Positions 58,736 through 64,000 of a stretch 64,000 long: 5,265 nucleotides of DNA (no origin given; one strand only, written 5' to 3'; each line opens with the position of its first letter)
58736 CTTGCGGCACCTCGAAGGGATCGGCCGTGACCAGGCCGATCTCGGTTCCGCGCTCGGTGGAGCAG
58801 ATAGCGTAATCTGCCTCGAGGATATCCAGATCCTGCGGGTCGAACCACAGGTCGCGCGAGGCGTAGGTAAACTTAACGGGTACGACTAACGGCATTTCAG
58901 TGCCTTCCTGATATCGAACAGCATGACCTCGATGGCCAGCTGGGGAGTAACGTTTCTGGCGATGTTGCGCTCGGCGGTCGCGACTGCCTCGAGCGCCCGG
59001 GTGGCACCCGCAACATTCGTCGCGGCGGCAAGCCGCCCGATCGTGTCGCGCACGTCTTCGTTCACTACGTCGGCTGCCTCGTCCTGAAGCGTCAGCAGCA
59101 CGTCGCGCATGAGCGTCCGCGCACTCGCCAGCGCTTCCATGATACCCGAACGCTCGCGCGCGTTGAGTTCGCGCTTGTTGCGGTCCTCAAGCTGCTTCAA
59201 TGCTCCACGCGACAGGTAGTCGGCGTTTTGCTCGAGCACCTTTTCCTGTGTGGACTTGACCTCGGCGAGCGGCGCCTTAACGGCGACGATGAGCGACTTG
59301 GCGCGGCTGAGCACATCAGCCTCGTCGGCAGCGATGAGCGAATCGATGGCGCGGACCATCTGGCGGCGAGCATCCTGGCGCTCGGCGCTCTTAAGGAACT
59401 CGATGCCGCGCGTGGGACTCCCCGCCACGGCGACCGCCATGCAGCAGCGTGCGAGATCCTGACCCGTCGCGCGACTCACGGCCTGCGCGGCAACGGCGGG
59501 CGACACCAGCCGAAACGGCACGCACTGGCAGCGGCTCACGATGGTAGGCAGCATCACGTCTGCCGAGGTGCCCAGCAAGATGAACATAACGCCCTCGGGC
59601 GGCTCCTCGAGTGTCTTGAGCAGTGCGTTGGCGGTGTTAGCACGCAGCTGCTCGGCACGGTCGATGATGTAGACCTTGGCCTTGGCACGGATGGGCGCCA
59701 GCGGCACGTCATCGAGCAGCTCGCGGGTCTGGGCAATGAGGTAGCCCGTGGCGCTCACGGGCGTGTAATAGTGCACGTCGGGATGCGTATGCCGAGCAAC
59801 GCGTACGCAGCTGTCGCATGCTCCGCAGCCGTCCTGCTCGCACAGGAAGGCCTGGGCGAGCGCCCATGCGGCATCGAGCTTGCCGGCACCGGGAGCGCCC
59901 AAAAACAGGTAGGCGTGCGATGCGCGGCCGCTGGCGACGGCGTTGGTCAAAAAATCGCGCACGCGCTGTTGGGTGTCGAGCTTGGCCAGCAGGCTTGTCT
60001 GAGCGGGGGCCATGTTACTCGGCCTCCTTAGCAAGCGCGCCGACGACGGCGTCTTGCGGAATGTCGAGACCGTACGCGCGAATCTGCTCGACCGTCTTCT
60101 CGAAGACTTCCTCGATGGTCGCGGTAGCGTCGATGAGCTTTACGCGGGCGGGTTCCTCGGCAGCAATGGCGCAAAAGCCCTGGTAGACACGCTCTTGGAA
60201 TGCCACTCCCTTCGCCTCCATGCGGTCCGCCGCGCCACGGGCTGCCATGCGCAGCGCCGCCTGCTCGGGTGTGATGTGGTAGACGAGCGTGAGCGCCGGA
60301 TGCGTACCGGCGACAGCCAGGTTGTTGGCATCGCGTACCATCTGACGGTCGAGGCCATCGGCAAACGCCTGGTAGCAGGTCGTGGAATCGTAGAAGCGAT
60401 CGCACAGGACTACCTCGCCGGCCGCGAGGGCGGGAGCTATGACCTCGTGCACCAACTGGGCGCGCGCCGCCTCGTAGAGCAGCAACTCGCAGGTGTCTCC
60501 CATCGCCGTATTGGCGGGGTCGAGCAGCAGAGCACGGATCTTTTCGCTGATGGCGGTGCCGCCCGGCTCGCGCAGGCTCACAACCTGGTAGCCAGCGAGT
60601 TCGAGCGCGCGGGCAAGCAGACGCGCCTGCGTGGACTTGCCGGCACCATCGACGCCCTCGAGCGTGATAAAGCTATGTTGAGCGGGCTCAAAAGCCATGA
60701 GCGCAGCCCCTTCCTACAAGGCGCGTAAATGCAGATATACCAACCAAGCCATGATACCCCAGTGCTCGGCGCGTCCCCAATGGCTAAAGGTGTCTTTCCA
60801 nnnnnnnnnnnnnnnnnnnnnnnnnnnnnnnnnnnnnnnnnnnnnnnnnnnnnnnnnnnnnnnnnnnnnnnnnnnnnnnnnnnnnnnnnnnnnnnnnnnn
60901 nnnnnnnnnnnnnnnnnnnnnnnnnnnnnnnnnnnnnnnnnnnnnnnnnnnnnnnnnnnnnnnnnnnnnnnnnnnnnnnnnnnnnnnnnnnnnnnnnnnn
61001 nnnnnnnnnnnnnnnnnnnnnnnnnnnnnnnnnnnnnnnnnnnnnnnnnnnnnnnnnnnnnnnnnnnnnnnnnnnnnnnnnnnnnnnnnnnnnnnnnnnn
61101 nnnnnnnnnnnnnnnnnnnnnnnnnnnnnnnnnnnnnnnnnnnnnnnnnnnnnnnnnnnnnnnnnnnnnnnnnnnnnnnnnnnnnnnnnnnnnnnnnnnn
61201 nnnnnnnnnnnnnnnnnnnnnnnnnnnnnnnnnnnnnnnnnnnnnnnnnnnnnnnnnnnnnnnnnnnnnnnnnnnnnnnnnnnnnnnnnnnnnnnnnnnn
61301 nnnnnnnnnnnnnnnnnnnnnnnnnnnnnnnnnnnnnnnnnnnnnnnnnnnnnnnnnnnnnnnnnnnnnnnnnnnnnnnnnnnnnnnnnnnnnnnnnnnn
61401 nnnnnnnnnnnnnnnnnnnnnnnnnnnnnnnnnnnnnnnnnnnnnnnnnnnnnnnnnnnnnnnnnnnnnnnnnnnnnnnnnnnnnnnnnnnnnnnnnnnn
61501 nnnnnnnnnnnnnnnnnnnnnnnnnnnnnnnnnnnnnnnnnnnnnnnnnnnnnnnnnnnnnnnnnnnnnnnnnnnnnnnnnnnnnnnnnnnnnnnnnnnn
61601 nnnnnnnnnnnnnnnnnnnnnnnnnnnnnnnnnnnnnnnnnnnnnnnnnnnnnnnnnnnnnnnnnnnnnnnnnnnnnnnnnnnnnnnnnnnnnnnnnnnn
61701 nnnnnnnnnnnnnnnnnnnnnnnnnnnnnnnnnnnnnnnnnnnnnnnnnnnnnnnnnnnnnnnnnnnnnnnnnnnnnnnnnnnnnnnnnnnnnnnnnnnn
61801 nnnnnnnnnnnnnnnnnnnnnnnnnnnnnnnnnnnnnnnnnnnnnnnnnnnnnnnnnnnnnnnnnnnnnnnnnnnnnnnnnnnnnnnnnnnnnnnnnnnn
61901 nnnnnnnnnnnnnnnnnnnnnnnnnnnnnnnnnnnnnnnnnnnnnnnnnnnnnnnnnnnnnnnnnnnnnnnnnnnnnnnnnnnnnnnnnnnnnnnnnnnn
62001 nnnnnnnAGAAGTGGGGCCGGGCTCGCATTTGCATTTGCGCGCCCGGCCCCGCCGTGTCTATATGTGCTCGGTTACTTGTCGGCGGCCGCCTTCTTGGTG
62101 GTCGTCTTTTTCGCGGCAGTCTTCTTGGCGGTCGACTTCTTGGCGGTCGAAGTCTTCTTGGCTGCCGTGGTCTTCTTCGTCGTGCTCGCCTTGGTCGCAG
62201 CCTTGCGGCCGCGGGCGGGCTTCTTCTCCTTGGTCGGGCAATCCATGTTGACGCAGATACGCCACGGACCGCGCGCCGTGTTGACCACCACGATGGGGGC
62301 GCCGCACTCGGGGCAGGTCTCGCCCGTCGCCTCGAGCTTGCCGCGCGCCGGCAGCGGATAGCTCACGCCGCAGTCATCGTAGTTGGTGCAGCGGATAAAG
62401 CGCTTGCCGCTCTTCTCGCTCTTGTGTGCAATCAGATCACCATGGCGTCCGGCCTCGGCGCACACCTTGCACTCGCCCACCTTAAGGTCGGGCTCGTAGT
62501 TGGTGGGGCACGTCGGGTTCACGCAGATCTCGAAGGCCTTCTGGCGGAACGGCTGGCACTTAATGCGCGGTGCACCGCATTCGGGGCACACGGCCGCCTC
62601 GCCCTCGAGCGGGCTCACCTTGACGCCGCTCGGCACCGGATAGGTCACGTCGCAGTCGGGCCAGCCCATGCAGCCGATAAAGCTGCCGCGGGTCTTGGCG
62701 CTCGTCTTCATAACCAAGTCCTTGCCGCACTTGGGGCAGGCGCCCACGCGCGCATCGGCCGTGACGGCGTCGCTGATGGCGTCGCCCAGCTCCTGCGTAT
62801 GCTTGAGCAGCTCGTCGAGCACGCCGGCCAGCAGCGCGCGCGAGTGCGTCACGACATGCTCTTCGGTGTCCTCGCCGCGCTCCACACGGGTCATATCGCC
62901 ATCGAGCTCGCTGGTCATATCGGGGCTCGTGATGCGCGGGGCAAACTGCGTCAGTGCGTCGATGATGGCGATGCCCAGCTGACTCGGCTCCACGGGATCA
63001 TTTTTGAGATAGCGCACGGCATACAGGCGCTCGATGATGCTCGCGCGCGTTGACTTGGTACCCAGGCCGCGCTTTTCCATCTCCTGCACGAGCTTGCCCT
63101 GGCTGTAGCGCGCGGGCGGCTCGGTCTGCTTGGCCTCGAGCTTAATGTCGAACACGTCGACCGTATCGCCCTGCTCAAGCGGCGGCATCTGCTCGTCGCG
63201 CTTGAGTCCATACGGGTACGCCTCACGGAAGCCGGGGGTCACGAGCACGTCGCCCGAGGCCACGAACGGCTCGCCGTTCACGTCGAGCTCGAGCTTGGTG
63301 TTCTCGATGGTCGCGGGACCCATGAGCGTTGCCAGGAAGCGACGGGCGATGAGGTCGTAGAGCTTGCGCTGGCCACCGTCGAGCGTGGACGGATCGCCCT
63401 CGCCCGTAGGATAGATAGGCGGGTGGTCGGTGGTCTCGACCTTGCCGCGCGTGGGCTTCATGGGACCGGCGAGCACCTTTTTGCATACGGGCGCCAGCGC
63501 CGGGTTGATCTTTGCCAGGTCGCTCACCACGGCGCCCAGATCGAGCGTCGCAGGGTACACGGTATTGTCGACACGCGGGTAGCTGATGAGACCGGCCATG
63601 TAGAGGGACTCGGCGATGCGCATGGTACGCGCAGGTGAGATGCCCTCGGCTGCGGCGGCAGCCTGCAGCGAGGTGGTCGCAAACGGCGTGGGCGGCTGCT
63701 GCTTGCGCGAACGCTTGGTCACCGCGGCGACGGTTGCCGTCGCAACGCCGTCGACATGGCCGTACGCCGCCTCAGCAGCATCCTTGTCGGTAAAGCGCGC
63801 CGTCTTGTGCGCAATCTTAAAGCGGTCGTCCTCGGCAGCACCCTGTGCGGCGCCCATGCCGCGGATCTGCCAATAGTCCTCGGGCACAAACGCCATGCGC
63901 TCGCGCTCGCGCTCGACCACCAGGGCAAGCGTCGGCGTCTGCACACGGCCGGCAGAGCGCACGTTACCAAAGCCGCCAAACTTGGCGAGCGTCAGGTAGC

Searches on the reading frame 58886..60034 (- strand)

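Call 18: search_protein_families(library=pfam, proteins=[window:58886-60034:-])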
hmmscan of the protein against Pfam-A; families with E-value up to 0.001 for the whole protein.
window:58886-60034:- (382 aa): 2 families
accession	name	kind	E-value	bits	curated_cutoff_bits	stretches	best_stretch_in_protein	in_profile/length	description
PF13177.12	DNA_pol3_delta2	-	1.9e-45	155.2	27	1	22-175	2-158/161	DNA polymerase III, delta subunit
PF09115.15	DNApol3-delta_C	-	0.00063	20.6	21.7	0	306-376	44-116/117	DNA polymerase III, delta subunit, C terminal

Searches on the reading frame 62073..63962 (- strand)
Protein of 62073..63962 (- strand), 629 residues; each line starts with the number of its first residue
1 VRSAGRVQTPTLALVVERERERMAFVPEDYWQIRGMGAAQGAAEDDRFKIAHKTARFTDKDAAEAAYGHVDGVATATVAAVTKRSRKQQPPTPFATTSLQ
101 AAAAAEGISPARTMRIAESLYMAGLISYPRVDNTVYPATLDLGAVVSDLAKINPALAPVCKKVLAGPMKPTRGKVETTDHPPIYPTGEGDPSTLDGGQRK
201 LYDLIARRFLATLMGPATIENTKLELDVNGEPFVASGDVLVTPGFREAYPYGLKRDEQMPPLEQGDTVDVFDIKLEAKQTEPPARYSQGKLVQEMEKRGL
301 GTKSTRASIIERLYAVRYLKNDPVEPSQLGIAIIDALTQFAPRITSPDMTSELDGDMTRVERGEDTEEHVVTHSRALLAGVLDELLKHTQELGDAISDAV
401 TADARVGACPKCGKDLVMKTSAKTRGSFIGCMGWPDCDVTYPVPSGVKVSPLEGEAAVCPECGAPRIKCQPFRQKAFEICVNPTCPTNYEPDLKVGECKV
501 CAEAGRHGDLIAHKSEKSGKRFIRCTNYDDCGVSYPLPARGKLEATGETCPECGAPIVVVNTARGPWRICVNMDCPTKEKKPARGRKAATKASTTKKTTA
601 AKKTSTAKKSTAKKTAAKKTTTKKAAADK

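Call 19: search_protein_families(library=pfam, proteins=[window:62073-63962:-], max_evalue=0.01)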
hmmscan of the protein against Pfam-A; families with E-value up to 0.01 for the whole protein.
window:62073-63962:- (629 aa): 8 families
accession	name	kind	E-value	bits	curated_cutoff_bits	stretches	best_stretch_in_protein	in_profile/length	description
PF01131.25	Topoisom_bac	-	1.2e-107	360.9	35.1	1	2-371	38-410/411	DNA topoisomerase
PF01396.24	Zn_ribbon_Top1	-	1.8e-17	63.3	32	1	407-444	2-37/39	Topoisomerase DNA binding C4 zinc finger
PF13248.11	Zn_ribbon_3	-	0.00023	20.9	27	0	408-416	18-26/26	zinc-ribbon domain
PF13240.11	Zn_Ribbon_1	-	0.00044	20.4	25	0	452-465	9-22/23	zinc-ribbon domain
PF21344.3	Zn_ribbon_LysW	-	0.00051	20.1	27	0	549-561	2-14/46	Alpha-aminoadipate carrier protein LysW-like, globular domain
PF12677.13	DUF3797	-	0.0016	18.7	25.1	0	396-423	3-30/48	Domain of unknown function (DUF3797)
PF25211.1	DUF7839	-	0.0048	17.5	27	0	56-109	21-75/101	Domain of unknown function (DUF7839)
PF14369.11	Zn_ribbon_19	-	0.0057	17.2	30.8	0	447-464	12-29/35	zinc-ribbon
